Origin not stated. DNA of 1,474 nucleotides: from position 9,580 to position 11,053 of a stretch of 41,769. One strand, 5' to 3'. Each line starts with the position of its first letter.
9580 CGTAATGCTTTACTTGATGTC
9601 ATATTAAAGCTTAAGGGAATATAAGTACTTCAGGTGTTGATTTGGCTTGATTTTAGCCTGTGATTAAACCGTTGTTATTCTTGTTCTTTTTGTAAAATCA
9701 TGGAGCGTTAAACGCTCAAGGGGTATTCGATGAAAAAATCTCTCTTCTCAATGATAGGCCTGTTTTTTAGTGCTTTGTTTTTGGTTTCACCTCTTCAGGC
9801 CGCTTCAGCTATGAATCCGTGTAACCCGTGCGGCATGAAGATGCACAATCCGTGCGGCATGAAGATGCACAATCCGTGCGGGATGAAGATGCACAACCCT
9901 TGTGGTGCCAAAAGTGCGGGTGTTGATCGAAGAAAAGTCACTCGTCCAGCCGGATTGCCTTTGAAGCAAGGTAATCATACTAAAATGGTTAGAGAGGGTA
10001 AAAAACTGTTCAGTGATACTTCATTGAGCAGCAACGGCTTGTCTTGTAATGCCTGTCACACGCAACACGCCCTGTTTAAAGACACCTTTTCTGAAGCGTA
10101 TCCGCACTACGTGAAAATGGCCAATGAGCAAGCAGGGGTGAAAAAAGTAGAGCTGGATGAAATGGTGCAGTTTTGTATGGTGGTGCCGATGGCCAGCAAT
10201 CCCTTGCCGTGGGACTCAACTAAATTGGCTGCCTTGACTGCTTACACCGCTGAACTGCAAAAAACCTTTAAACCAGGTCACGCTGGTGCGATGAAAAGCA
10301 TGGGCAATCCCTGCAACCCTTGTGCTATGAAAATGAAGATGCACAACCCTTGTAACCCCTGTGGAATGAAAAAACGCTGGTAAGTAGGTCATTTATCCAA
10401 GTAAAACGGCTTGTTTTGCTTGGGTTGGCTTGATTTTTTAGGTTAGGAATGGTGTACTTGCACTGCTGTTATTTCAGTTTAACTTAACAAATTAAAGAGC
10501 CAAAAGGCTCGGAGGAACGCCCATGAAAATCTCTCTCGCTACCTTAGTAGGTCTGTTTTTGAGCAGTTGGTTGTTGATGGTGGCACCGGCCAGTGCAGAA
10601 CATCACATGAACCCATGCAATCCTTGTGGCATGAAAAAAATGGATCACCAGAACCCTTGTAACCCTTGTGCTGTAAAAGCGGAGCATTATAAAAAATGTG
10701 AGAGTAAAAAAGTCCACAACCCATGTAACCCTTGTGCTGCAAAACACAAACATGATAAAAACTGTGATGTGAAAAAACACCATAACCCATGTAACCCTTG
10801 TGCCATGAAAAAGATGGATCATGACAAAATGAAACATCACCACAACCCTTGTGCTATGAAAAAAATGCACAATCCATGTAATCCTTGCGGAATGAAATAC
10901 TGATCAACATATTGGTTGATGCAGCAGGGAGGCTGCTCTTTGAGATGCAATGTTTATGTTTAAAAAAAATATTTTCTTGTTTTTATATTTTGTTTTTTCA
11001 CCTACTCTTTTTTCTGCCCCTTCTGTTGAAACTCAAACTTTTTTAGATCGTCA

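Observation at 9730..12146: Three-gene secreted cluster coupling NPCNPC-repeat Cys/Met/His proteins to c-type cytochromes: candidate undescribed periplasmic metal/redox system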

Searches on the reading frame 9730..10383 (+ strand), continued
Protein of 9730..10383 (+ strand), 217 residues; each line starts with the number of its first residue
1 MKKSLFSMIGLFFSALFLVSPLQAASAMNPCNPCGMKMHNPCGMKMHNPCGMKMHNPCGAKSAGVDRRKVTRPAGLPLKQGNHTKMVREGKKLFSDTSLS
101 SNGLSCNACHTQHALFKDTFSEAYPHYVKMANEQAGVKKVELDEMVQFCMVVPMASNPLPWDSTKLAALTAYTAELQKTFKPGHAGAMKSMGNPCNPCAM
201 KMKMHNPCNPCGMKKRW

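Call 95: search_protein_representatives(alignment_id=A3)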
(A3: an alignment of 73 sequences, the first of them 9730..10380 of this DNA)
Query: 73 sequences, 230 profile positions. Proteins with E-value up to 0.001 (for the whole library): 736; up to 1e-10: 273; up to 1e-30: 135. The best 150 are listed.
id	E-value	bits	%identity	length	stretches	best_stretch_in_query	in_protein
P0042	7.4e-87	307.1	-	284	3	28-214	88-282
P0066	9.8e-83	293.6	-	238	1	8-222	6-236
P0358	4.3e-76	271.9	-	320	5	30-227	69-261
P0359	1.5e-74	266.8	-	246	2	29-204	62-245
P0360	6.3e-73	261.5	-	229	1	9-217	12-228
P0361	5.3e-71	255.2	-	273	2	29-211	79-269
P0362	7.2e-71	254.8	-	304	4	31-220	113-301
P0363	7.3e-71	254.8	-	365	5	28-225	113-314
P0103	1.5e-70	253.7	-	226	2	27-183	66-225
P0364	3.7e-70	252.5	-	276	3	27-220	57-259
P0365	2.7e-69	249.6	-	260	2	28-227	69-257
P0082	1.4e-68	247.3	-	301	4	31-220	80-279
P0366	2.5e-67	243.2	-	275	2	30-197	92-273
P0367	2.6e-66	239.8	-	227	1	9-228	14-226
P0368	1.7e-65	237.2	-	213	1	46-205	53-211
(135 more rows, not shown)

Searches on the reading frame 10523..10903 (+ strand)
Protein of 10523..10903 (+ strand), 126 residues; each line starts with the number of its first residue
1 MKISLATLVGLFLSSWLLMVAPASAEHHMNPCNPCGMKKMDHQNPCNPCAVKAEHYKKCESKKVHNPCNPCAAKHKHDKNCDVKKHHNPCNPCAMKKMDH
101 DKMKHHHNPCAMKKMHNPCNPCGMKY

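Call 3: search_protein_families(library=pfam, proteins=[window:10523-10903:+], max_evalue=1)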
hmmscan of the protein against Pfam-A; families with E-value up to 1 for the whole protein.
window:10523-10903:+ (126 aa): 0 families

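Call 4: search_protein_families(library=ncbifam, proteins=[window:10523-10903:+], max_evalue=1)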
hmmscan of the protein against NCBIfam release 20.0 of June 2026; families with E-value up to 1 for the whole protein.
window:10523-10903:+ (126 aa): 1 family
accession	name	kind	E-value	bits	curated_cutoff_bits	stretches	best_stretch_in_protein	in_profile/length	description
NF041742.1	WGxxGxxG_fam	subfamily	0.074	13.6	35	1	1-44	1-33/69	WGxxGxxG family protein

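Call 6: find_encoding_contigs(protein=window:10523-10903:+, flank=10000)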
Protein window:10523-10903:+ (126 aa): no gene with exactly this product is on record in the collection.

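Call 53: find_homologous_proteins(query=window:10523-10903:+, max_evalue=0.001)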
Query window:10523-10903:+ (126 aa): 125 proteins with E <= 0.001 among 1675 candidates; the best 120 are listed.
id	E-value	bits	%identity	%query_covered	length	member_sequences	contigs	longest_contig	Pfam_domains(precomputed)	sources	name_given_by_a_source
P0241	1.1e-28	118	50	100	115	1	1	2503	-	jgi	-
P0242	4.2e-20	90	51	99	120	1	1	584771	-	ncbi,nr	ncbi:MAG: hypothetical protein Q9O24_04145 [Gammaproteobacteria bacterium]|nr:hypothetical protein [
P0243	4.2e-18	84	51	76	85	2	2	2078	-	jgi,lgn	-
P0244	2.1e-15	75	47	73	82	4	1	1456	-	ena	-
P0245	1.3e-12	66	45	76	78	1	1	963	-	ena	-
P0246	1.3e-12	66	48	96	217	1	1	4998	PF21342.3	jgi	-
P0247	2.1e-11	62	50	90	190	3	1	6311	PF21342.3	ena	-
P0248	8.7e-11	60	45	96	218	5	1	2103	PF21342.3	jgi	-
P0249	1.0e-10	60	48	98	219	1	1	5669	PF21342.3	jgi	-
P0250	1.8e-10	59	43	75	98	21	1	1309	-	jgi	jgi:hypothetical protein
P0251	2.1e-10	59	47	98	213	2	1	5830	PF21342.3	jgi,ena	-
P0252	2.4e-10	59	48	94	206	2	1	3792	PF21342.3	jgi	-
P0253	3.2e-10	58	43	76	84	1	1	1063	-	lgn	-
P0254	1.4e-9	56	49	76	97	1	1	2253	-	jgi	-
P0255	1.6e-9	56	49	79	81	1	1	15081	-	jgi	-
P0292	1.3e-6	47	37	94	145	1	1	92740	-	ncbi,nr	ncbi:MAG: hypothetical protein LC794_20050 [Acidobacteria bacterium]|nr:hypothetical protein [Acidob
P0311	2.3e-5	43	49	82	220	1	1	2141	-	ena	-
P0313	3.1e-5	42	44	76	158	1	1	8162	PF19135.6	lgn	-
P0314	3.3e-5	42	48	70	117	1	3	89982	-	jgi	jgi:hypothetical protein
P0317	3.9e-5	42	42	70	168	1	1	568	-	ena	-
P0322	5.3e-5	42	44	56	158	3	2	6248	-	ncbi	-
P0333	1.7e-4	40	42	77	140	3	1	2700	-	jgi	jgi:hypothetical protein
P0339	2.2e-4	40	48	63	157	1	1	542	PF19135.6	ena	-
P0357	5.8e-4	38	55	29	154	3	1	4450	-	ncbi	ncbi:MAG: hypothetical protein WEB62_05180 [Bacteroidota bacterium]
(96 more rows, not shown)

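Call 74: search_protein_families(library=ncbifam, proteins=[P0313, P0357], max_evalue=0.001)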
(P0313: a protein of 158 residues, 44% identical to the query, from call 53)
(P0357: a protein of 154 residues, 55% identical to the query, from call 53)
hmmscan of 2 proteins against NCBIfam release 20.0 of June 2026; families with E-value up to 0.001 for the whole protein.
P0313 (158 aa): 0 families

P0357 (154 aa): 0 families

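Call 81: search_protein_families(library=pfam, proteins=[P0313, P0357, P0314, P0333, P0292, P0317, P0311, P0322, P0339], max_evalue=0.01)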
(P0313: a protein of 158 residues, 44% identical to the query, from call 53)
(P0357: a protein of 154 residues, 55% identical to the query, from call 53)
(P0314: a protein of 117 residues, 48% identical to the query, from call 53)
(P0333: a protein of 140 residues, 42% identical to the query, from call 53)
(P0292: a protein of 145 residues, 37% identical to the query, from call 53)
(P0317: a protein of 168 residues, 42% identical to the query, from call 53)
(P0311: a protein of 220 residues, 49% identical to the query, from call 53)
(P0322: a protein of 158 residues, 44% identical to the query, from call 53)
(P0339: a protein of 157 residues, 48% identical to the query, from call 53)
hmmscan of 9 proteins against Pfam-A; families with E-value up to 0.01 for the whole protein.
P0313 (158 aa): 1 family
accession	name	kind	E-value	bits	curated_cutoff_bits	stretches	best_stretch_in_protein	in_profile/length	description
PF19135.5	DUF5818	-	9.7e-06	25.5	27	1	115-157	18-57/57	Protein of unknown function (DUF5818)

P0357 (154 aa): 0 families

P0314 (117 aa): 1 family
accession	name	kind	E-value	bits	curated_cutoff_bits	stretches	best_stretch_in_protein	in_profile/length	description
PF18914.6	DUF5666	-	0.0067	17.1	27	1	4-67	2-59/60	Domain of unknown function (DUF5666)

P0333 (140 aa): 0 families

P0292 (145 aa): 0 families

P0317 (168 aa): 0 families

P0311 (220 aa): 0 families

P0322 (158 aa): 0 families

P0339 (157 aa): 1 family
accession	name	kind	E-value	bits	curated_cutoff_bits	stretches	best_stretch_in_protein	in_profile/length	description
PF19135.5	DUF5818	-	1.3e-06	28.3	27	1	103-156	8-57/57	Protein of unknown function (DUF5818)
